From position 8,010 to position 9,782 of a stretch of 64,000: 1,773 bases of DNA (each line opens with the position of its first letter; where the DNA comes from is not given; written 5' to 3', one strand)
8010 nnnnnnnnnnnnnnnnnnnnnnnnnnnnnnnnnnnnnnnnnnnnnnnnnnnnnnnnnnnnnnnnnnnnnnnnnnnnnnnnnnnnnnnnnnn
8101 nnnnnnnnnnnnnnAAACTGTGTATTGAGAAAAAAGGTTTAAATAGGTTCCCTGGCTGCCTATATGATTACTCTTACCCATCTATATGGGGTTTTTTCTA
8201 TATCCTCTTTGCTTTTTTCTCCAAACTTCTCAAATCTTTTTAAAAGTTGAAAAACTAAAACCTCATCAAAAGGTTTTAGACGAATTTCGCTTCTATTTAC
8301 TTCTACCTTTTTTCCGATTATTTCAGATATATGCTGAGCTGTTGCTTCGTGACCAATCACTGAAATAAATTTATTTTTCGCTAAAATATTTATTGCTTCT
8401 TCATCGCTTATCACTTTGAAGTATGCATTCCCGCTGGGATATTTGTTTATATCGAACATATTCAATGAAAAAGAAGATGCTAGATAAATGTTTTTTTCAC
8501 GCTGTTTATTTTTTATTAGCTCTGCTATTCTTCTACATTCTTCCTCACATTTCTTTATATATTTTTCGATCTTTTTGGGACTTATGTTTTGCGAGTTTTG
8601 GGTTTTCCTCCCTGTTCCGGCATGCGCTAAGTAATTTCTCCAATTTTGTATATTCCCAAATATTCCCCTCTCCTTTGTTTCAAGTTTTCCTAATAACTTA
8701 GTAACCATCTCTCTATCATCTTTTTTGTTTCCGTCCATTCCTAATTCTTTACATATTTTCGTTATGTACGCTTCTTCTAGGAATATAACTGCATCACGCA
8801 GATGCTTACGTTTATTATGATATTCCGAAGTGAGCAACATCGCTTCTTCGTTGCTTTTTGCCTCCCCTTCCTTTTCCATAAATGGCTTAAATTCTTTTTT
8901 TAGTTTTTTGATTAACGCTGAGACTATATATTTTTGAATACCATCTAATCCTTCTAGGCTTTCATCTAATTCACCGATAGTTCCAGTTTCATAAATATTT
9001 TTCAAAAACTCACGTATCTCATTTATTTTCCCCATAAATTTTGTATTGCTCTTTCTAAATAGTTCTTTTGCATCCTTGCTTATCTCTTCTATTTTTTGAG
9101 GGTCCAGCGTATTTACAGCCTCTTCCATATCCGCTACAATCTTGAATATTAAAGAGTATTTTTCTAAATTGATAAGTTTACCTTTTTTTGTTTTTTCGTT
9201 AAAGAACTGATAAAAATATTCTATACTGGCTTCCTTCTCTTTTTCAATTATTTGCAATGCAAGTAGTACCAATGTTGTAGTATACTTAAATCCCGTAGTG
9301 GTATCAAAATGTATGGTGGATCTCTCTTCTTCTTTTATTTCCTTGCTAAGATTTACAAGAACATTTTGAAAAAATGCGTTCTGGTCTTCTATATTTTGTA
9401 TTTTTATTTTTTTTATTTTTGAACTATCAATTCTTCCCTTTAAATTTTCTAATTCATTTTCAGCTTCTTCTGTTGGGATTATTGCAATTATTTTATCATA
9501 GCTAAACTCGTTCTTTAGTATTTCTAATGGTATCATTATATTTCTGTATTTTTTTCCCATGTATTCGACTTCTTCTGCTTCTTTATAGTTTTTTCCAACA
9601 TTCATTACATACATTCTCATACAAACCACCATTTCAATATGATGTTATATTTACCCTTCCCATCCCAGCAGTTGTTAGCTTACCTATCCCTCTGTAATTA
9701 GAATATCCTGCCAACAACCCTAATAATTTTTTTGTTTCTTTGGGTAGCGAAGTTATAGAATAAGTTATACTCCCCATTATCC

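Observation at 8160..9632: Type III ancillary RNase that appears to be a Csx1/Csm6 (CARF-HEPN) fused to a C-terminal DUF1874/Crn2-like ring nuclease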

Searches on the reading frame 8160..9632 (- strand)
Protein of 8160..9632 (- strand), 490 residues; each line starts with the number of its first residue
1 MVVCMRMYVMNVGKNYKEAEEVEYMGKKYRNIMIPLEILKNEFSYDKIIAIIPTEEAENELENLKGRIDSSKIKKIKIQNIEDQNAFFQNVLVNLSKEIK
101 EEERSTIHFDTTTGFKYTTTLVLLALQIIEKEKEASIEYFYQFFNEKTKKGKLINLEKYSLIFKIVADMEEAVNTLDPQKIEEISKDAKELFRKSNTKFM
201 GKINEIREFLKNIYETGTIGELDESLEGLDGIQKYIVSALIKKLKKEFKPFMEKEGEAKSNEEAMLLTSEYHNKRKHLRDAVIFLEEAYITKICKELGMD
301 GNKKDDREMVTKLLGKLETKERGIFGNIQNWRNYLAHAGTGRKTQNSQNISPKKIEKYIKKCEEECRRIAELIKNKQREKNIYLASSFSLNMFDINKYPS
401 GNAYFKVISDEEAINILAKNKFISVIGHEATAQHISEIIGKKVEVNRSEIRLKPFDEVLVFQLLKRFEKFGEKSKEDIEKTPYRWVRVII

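Call 5: search_protein_families(library=pfam, proteins=[window:8160-9632:-], max_evalue=0.1)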
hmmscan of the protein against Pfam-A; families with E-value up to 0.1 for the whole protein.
window:8160-9632:- (490 aa): 4 families
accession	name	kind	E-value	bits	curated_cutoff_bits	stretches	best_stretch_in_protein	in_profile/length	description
PF08960.15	STIV_B116-like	-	5.1e-16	59.1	26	1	383-483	2-99/101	STIV B116-like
PF22230.1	Csx1_CARF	-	0.0012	19.6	24.7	1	79-127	92-140/163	CRISPR system endoribonuclease Csx1, CARF domain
PF18734.6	HEPN_AbiU2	-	0.0016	18.4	26.8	1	277-381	69-180/193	AbiU2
PF22662.2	Csa3_N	-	0.0027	18.2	27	1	45-137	26-119/120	Csa3 CRISPR-associated Rossmann-like domain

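Call 6: search_protein_families(library=ncbifam, proteins=[window:8160-9632:-], max_evalue=0.1)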
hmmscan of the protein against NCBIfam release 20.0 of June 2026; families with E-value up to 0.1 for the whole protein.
window:8160-9632:- (490 aa): 1 family
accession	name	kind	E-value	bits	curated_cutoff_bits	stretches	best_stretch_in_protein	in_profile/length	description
TIGR01897.1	cas_MJ1666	equivalog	0.0056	15.9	110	1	83-139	106-166/417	CRISPR-associated CARF protein Csx1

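Call 7: search_solved_structures(query=window:8160-9632:-, max_evalue=1, show_alignments=3)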
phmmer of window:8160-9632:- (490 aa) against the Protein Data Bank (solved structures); distinct sequences matched with E-value up to 1: 5.
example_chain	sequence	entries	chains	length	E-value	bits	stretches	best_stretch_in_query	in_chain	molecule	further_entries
2j6b_A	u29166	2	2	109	6.8e-10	41.8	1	405-484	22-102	AFV3-109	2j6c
2x4i_A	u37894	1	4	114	7.2e-08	35.2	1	381-478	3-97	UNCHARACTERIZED PROTEIN 114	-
6scf_A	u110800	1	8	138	1.8e-06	30.6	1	380-478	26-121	Uncharacterized protein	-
2j85_A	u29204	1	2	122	9.9e-06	28.1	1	382-484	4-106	STIV B116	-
1wsu_A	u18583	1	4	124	0.8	11.9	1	175-240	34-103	Selenocysteine-specific elongation factor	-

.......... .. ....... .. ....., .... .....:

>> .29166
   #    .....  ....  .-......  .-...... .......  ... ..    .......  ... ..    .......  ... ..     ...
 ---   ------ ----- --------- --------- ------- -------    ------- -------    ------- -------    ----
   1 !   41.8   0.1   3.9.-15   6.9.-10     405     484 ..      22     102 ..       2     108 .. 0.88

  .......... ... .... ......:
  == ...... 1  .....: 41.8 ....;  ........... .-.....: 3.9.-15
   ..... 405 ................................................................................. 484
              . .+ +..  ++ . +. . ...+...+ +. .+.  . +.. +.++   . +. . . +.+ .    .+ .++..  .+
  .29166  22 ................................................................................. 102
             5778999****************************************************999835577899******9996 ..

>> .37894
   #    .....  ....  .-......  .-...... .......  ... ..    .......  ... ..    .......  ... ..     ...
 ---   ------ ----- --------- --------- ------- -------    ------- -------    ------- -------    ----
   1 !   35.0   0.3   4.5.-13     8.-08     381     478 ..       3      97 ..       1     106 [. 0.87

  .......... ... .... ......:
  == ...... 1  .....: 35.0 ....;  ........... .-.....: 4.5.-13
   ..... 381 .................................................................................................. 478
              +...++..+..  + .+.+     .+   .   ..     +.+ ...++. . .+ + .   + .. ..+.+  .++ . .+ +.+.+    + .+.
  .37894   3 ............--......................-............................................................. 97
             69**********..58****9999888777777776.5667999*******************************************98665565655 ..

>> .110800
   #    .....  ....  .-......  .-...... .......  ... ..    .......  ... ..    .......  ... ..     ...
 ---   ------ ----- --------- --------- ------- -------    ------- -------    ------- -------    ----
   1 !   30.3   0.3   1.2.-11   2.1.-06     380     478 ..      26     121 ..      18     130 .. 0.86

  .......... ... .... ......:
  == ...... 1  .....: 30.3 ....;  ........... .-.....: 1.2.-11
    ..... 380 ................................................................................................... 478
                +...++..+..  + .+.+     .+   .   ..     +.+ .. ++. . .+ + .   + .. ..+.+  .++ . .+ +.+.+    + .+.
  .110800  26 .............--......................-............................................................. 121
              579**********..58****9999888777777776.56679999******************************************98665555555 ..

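Call 8: search_protein_families(library=padloc, proteins=[window:8160-9632:-], max_evalue=0.1)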
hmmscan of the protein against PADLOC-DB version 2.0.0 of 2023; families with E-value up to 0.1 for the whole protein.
window:8160-9632:- (490 aa): 14 families
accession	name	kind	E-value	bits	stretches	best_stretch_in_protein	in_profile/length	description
PDLC01032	Csx1/Csm6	-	7.3e-21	72.9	1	24-382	21-379/412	CARF+HEPN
PDLC01621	Csx1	-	2.7e-19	68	1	27-340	20-311/340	CAS-III; associated_signaling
PDLC01843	CARF2--CARF_HEPN_CSX20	-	1.8e-18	64.7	1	55-390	71-401/498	-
PDLC01825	CARF2--CARF_HEPN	-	1.7e-17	61.5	1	61-363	90-377/382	-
PDLC01824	CARF2--CARF_HEPN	-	1.8e-17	61.9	1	42-368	38-371/376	-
PDLC01826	CARF2--CARF_HEPN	-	1.5e-12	45.4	1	54-364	89-389/393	-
PDLC01345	Csx1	-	7.3e-11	40.3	1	39-297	32-266/267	CAS-III; associated_signaling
PDLC01147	Csx16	-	2.6e-09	35.8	1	408-484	22-97/105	Csx16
PDLC01687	Csx1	-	2e-05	22.7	1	239-315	6-76/152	Csx1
PDLC01281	Csx1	-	0.00028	19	1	65-182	71-187/191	CAS-III; associated_signaling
PDLC01634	Csm6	-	0.00055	18.2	1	74-145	54-122/130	CAS-III; associated_signaling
PDLC01842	CARF2--CARF_HEPN_CSX16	-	0.0037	14.3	1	237-364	251-373/478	-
PDLC01448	Csm6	-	0.029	12.3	0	6-130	3-139/279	CAS-III; associated_signaling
PDLC01949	CARF9--CARF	-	0.052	11.4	0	86-129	112-155/247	-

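Call 9: find_homologous_proteins(query=window:8160-9632:-, max_evalue=0.001)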
Query window:8160-9632:- (490 aa): 2 proteins with E <= 0.001 among 8000 candidates.
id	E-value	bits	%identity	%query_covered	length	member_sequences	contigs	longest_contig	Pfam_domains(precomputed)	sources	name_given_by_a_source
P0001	0.0e+0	1040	100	99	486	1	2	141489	PF08960.17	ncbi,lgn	ncbi:MAG: TM1812 family CRISPR-associated protein [Candidatus Anstonellales archaeon]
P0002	5.2e-195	667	66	99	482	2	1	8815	PF08960.17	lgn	-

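Call 20: search_protein_representatives(protein=window:8160-9632:-)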
Query: 490 residues. Proteins with E-value up to 0.001 (for the whole library): 335; up to 1e-10: 13; up to 1e-30: 1. The best 150 are listed.
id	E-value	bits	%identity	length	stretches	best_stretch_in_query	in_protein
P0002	1.7e-195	666.8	67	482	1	5-489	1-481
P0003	2.6e-17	79.5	26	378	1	7-364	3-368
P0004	5.4e-17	78.5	44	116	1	381-488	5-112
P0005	9.7e-15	71.1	40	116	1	380-489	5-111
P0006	5.7e-14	68.5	44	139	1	377-485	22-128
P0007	9.4e-13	64.5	37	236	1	364-486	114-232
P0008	5.9e-12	61.9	40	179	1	377-488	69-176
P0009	7.2e-12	61.6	43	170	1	381-487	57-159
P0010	1.1e-11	61.0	37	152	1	378-486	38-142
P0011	1.5e-11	60.6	37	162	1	367-488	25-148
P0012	3.7e-11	59.2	36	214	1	380-486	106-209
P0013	5.1e-11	58.8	40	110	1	381-490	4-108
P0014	1.0e-10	57.8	36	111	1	382-488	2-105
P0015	1.4e-10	57.3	38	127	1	382-486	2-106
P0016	1.6e-10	57.1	41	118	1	381-480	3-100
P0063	8.7e-08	48.1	27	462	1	266-488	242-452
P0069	1.5e-07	47.3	25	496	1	11-485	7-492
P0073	1.7e-07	47.1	34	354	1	347-488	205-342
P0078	2.3e-07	46.8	41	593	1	377-484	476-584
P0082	2.9e-07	46.4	31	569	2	375-477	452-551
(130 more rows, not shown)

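Call 24: find_homologous_proteins(query=A1, max_evalue=0.001)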
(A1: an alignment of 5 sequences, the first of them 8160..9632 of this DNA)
Query A1 (5 sequences) (490 aa, profile of the alignment): 3 proteins with E <= 0.001 among 8000 candidates.
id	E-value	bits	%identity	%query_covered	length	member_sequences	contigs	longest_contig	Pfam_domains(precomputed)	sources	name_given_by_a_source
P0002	5.4e-208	710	66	99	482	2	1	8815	PF08960.17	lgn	-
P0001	1.2e-207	709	100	99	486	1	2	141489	PF08960.17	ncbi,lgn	ncbi:MAG: TM1812 family CRISPR-associated protein [Candidatus Anstonellales archaeon]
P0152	1.3e-10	59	41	7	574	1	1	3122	-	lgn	-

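Call 39: find_encoding_contigs(protein=P0002, flank=10000, max_places=3)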
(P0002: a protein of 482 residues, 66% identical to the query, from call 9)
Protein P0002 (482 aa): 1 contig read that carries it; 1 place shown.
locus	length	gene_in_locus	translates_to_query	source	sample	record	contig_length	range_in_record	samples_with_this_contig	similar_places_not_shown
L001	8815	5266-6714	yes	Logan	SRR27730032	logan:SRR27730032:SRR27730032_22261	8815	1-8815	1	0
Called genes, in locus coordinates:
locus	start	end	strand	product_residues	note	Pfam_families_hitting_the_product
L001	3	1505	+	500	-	?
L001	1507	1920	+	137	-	-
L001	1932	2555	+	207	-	PF03787:RAMPs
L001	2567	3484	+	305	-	-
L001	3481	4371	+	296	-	PF03787:RAMPs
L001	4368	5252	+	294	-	PF27225:AF_1859_N, PF10040:CRISPR_Cas6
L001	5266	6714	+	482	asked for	PF08960:STIV_B116-like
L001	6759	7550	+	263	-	-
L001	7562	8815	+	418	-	?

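Call 44: predict_structure(alignment_id=A3)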
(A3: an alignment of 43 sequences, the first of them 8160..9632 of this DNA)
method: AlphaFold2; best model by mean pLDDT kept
length: 490 residues; sequences in the alignment: 43
mean_pLDDT: 69.4   pTM: 0.43
mean pLDDT of the five models: 69.4, 69.2, 66.0, 64.4, 61.0
residues with pLDDT >= 90: 96; 70-90: 139; 50-70: 165; < 50: 90
segments of 3 or more residues with pLDDT < 50: 1-9, 11-39, 41-43, 78-82, 84-86, 111-121, 141-153, 341-350
pLDDT, mean of each block of 10 residues (from residue 1): 42 38 38 44 57 61 65 53 50 59 53 42 52 50 44 51 63 64 72 71 82 69 85 76 73 57 55 65 77 86 85 81 76 61 42 64 81 86 97 91 94 96 96 96 97 95 87 85 97
secondary structure, 60 per line:
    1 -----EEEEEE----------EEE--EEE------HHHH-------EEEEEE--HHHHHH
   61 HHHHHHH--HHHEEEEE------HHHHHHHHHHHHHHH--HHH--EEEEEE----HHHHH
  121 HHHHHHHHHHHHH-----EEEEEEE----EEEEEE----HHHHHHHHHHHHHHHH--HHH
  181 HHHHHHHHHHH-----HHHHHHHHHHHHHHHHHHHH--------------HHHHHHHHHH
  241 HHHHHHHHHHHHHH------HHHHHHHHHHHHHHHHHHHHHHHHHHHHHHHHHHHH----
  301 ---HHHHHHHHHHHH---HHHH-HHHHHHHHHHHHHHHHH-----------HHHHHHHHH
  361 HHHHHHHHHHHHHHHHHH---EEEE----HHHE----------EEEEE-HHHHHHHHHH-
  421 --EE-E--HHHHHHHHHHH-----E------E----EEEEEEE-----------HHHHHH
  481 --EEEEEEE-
elements in order: E6-11 E22-24 E27-29 H36-39 E47-52 H55-67 E73-77 H84-98 E106-111 H116-133 E139-145 E150-155 H160-175 H178-191 H197-216 H231-254 H261-296 H304-315 H319-322 H324-340 H352-378 E382-385 E404-408 H410-419 H429-439 E457-463 H475-480 E483-489

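Call 47: fold_search(model_id=the predicted structure, library=pdb)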
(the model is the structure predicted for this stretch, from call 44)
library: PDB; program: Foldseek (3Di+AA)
matches with E <= 10: 447; with E <= 0.001: 25
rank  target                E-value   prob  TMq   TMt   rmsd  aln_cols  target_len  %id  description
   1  8y7g_A                3.4e-15  1.00  0.27  0.25  29.2       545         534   18  Crystal structure of the Marinitoga sp. Csx1-Crn2 H495A mutant in complex with cyclic-tetraadenylate (cA4) (released 2024-07-17)
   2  8y7g_B                5.5e-15  1.00  0.26  0.24  28.8       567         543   19  Crystal structure of the Marinitoga sp. Csx1-Crn2 H495A mutant in complex with cyclic-tetraadenylate (cA4) (released 2024-07-17)
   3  8y7f_A                7.2e-11  1.00  0.24  0.29  18.9       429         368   20  Crystal structure of CARF domain-truncated Csx1-Crn2 from Marinitoga sp. (released 2024-07-17)
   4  8y6z                  1.0e-10  1.00  0.25  0.24  28.3       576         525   18  Crystal structure of the Marinitoga sp. Csx1-Crn2 fusion ribonuclease of type III CRISPR (released 2024-07-17)
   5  8y7f_B                2.0e-10  1.00  0.22  0.29  18.9       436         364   19  Crystal structure of CARF domain-truncated Csx1-Crn2 from Marinitoga sp. (released 2024-07-17)
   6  6scf_F                6.3e-08  1.00  0.21  0.85   1.7       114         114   28  A viral anti-CRISPR subverts type III CRISPR immunity by rapid degradation of cyclic oligoadenylate (released 2019-10-30)
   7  6scf_C                8.1e-08  1.00  0.21  0.85   1.8       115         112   28  A viral anti-CRISPR subverts type III CRISPR immunity by rapid degradation of cyclic oligoadenylate (released 2019-10-30)
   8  6scf_E                2.0e-07  1.00  0.21  0.86   1.7       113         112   28  A viral anti-CRISPR subverts type III CRISPR immunity by rapid degradation of cyclic oligoadenylate (released 2019-10-30)
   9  6scf_H                2.4e-07  1.00  0.20  0.86   1.7       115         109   28  A viral anti-CRISPR subverts type III CRISPR immunity by rapid degradation of cyclic oligoadenylate (released 2019-10-30)
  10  6scf_A                3.9e-07  1.00  0.21  0.84   1.7       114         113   28  A viral anti-CRISPR subverts type III CRISPR immunity by rapid degradation of cyclic oligoadenylate (released 2019-10-30)
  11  2j6b                  1.8e-06  1.00  0.20  0.85   2.0       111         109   32  crystal structure of AFV3-109, a highly conserved protein from crenarchaeal viruses (released 2007-02-20)
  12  2x4i_B                2.4e-06  1.00  0.19  0.87   1.8       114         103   27  ORF 114a from Sulfolobus islandicus rudivirus 1 (released 2010-07-21)
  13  2x4i_C                2.4e-06  1.00  0.18  0.84   2.7       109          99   29  ORF 114a from Sulfolobus islandicus rudivirus 1 (released 2010-07-21)
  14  2x4i_A                7.2e-06  1.00  0.18  0.79   3.5       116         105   27  ORF 114a from Sulfolobus islandicus rudivirus 1 (released 2010-07-21)
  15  2x4i_D                8.4e-06  1.00  0.18  0.83   2.3       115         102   27  ORF 114a from Sulfolobus islandicus rudivirus 1 (released 2010-07-21)
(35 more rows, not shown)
